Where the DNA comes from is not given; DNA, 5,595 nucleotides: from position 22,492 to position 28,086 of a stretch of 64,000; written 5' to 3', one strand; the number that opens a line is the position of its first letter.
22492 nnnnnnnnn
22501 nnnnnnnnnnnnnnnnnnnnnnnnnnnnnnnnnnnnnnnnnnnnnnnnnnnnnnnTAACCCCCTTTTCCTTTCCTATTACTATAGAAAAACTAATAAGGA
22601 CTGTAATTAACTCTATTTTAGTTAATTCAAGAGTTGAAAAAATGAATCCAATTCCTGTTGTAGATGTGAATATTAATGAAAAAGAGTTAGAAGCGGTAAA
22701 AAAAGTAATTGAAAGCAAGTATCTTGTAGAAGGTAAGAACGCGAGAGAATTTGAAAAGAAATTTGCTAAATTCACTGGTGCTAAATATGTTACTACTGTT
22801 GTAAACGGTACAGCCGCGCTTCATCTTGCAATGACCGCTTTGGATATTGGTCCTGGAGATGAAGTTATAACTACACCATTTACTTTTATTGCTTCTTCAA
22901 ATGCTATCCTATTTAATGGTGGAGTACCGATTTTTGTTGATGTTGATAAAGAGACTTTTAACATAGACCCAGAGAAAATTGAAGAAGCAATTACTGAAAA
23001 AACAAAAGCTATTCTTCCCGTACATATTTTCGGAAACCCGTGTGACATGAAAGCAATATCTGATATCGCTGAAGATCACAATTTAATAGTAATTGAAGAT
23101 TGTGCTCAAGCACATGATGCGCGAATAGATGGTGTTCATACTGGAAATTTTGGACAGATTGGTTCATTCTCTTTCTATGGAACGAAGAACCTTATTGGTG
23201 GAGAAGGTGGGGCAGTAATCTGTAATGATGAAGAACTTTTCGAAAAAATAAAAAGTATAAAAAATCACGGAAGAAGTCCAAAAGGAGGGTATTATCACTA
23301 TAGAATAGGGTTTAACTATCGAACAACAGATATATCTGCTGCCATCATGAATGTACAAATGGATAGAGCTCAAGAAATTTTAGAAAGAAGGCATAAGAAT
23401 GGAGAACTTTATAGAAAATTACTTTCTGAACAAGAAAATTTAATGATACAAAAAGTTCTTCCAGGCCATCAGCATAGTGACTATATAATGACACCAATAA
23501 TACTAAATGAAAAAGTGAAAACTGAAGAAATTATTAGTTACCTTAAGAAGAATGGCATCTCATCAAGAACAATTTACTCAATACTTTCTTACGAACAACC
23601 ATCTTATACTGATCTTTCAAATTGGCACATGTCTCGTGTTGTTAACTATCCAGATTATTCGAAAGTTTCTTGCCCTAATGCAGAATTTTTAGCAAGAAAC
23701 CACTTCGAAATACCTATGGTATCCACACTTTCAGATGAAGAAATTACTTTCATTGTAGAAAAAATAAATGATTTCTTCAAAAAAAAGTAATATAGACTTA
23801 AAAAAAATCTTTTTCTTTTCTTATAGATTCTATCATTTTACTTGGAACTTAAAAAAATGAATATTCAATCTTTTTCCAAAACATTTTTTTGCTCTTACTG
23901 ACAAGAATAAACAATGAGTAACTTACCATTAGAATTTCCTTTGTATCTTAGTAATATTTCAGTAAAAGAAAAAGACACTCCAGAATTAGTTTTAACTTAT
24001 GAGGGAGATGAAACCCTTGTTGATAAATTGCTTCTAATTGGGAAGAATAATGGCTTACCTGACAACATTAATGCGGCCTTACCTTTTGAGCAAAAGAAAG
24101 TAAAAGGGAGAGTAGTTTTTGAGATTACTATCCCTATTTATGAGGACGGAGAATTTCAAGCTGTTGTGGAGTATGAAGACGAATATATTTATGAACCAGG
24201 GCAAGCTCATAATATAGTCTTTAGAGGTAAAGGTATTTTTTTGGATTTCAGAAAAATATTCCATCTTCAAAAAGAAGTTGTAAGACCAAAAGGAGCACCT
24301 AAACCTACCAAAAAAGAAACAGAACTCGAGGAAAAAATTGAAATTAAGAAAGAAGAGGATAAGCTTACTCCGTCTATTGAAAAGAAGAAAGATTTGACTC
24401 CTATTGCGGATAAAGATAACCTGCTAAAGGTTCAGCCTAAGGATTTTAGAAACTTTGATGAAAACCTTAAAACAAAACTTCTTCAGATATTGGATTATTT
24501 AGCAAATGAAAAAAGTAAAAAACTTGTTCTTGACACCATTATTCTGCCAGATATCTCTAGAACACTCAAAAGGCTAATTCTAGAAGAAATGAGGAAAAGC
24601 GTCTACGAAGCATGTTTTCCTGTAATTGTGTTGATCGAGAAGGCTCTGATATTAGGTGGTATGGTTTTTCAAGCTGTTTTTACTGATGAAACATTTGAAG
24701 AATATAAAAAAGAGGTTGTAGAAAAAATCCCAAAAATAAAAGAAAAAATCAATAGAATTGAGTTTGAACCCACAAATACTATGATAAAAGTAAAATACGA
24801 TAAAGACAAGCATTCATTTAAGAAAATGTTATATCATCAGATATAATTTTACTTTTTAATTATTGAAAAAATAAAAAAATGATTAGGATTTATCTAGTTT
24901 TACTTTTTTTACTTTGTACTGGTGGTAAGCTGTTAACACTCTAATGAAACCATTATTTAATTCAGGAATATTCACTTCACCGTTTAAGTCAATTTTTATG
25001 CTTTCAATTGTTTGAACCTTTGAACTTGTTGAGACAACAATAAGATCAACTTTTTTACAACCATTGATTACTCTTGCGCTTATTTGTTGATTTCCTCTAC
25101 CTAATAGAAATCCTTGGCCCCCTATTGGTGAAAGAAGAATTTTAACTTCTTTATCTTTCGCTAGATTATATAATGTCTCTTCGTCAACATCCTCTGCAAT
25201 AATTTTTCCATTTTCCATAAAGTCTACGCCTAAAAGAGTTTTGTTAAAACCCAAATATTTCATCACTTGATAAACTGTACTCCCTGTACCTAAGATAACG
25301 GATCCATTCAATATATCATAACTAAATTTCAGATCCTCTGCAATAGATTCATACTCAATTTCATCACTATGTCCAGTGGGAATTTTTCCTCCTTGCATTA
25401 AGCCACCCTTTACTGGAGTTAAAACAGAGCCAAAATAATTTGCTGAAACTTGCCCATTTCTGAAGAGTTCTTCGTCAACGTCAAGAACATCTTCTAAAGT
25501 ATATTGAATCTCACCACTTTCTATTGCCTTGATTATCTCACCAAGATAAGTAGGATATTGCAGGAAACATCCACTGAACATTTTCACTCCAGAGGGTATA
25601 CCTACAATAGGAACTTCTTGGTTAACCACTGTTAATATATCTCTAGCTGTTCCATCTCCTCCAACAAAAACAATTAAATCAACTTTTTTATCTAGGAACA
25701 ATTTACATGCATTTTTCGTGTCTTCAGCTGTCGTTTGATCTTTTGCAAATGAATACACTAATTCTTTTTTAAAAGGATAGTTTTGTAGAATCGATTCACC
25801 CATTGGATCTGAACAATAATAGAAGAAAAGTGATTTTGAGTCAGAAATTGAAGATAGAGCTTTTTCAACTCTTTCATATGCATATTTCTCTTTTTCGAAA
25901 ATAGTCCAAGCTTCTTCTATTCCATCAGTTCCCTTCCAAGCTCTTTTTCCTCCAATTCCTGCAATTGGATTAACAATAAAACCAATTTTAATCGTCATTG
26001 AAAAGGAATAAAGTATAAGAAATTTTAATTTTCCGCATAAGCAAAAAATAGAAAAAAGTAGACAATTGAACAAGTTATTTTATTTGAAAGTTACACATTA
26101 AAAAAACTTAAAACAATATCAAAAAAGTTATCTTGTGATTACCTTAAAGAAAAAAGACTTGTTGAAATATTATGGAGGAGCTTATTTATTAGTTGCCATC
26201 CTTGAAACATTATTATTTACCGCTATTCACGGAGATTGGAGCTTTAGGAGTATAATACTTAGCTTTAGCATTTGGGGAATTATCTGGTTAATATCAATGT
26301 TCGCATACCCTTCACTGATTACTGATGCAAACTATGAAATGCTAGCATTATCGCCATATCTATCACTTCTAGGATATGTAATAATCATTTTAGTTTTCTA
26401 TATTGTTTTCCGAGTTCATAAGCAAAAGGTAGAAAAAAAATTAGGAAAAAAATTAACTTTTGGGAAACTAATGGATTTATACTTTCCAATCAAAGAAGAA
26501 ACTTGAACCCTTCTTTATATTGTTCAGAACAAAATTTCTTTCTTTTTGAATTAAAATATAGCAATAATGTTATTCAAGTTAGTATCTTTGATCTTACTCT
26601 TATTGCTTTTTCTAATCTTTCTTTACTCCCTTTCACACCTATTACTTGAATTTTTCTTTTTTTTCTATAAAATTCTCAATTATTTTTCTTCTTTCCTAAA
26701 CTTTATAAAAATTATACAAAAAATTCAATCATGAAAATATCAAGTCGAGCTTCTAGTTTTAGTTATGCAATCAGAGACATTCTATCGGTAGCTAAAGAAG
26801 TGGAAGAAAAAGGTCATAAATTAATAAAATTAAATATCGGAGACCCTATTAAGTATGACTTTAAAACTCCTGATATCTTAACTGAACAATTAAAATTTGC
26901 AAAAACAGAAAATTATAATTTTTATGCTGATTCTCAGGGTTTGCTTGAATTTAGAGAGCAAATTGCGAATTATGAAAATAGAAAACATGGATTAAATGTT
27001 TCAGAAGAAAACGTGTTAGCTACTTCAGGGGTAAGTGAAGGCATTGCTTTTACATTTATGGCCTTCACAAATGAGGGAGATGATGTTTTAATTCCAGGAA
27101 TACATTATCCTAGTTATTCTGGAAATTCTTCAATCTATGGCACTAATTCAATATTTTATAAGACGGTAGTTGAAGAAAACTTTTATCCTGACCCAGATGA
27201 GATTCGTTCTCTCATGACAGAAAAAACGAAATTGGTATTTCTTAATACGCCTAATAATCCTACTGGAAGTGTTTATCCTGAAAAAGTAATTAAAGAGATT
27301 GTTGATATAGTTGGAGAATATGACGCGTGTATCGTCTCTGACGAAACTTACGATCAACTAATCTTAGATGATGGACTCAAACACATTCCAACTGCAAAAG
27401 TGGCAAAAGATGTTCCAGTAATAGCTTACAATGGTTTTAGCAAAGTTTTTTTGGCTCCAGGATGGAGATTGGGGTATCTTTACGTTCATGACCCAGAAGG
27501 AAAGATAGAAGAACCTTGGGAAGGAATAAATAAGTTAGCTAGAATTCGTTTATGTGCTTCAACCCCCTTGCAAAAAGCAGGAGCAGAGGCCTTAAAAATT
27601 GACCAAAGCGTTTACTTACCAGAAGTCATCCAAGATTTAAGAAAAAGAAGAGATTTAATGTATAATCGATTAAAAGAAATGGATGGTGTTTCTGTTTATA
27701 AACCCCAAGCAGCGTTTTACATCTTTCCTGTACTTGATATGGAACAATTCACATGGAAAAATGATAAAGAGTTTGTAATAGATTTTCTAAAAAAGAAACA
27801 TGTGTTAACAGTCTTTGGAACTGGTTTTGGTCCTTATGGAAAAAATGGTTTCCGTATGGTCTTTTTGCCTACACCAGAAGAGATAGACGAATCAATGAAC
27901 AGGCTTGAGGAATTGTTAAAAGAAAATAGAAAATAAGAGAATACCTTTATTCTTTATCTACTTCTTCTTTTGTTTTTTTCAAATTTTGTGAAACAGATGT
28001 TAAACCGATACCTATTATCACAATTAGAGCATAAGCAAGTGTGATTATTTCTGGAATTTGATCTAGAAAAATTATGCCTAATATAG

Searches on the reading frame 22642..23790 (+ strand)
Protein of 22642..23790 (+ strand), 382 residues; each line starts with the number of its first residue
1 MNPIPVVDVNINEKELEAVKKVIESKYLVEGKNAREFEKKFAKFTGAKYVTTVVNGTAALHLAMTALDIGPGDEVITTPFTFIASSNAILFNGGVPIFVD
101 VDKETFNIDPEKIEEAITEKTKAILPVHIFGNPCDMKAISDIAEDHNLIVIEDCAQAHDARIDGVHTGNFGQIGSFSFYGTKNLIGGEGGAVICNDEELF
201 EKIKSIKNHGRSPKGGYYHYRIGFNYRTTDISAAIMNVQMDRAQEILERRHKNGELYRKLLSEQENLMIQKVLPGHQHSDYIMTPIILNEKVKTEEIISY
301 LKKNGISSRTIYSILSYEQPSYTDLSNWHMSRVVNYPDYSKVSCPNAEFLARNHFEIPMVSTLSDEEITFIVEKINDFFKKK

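Call 21: search_protein_families(library=pfam, proteins=[window:22642-23790:+], max_evalue=0.001)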
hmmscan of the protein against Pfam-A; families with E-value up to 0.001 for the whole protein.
window:22642-23790:+ (382 aa): 5 families
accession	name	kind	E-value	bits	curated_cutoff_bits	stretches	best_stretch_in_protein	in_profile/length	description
PF01041.23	DegT_DnrJ_EryC1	-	2.8e-117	392.4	19.8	1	11-375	3-359/360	DegT/DnrJ/EryC1/StrS aminotransferase family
PF00266.25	Aminotran_5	-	1.7e-08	34.3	21.5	1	33-308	44-335/371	Aminotransferase class-V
PF00155.27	Aminotran_1_2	-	3.4e-08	33.5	19.7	1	35-154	45-186/361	Aminotransferase class I and II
PF01212.27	Beta_elim_lyase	-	6.2e-08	32.7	27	1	31-263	31-267/288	Beta-eliminating lyase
PF01053.26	Cys_Met_Meta_PP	-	5.1e-07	29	27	1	35-168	55-188/381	Cys/Met metabolism PLP-dependent enzyme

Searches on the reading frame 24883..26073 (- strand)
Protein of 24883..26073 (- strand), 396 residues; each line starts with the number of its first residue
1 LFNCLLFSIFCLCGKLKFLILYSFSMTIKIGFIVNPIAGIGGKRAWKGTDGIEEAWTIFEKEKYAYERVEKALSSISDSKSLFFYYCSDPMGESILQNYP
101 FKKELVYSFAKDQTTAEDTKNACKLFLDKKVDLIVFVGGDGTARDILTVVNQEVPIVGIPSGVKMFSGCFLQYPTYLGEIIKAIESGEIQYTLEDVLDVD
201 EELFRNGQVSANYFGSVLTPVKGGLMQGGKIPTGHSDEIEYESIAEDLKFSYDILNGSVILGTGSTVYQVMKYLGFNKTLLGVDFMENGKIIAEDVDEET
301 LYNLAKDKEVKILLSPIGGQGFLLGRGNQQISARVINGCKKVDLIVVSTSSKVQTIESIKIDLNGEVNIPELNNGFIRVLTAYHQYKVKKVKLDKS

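Call 21: search_protein_families(library=pfam, proteins=[window:24883-26073:-], max_evalue=0.001)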
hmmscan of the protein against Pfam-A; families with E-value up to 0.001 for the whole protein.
window:24883-26073:- (396 aa): 3 families
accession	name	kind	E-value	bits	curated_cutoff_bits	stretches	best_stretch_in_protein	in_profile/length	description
PF01513.26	NAD_kinase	-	4.8e-23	82.3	25.5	1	30-189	1-130/130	ATP-NAD kinase N-terminal domain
PF20143.4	NAD_kinase_C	-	7.9e-13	48.7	23.7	1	259-388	6-123/126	ATP-NAD kinase C-terminal domain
PF00781.29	DAGK_cat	-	6.1e-07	29.5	23.6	1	111-187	36-115/125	Diacylglycerol kinase catalytic domain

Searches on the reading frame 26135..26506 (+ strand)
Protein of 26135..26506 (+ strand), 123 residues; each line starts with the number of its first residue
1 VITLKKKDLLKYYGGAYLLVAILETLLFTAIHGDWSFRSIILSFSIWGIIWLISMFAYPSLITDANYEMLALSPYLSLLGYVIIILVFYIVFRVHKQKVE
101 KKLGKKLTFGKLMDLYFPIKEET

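Call 21: search_protein_families(library=pfam, proteins=[window:26135-26506:+], max_evalue=0.001)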
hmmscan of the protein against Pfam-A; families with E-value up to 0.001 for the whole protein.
window:26135-26506:+ (123 aa): 1 family
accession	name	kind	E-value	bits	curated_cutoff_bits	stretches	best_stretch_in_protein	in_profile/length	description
PF13858.11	DUF4199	-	0.00083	20.3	32.3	1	46-117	5-71/165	Protein of unknown function (DUF4199)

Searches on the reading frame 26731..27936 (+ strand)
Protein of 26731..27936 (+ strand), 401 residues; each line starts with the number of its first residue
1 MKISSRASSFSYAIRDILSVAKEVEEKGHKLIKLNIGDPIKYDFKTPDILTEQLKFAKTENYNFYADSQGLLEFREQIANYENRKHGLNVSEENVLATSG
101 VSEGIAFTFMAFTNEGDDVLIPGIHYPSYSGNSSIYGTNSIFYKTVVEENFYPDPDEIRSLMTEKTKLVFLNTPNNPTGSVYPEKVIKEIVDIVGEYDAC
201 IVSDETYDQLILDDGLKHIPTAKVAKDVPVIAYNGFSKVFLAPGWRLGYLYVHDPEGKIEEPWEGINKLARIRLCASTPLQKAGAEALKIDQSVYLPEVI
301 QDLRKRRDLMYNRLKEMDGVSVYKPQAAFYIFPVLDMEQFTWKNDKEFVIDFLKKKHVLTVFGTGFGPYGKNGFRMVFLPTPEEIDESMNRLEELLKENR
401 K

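Call 21: search_protein_families(library=pfam, proteins=[window:26731-27936:+], max_evalue=0.001)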
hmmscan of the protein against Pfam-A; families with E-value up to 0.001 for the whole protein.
window:26731-27936:+ (401 aa): 3 families
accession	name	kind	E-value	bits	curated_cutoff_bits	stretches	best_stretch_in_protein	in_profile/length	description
PF00155.27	Aminotran_1_2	-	2.8e-61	208.2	19.7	1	30-392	2-361/361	Aminotransferase class I and II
PF01053.26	Cys_Met_Meta_PP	-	1.5e-07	30.8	27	1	87-214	63-183/381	Cys/Met metabolism PLP-dependent enzyme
PF00266.25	Aminotran_5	-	2.9e-05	23.6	21.5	1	88-204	56-175/371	Aminotransferase class-V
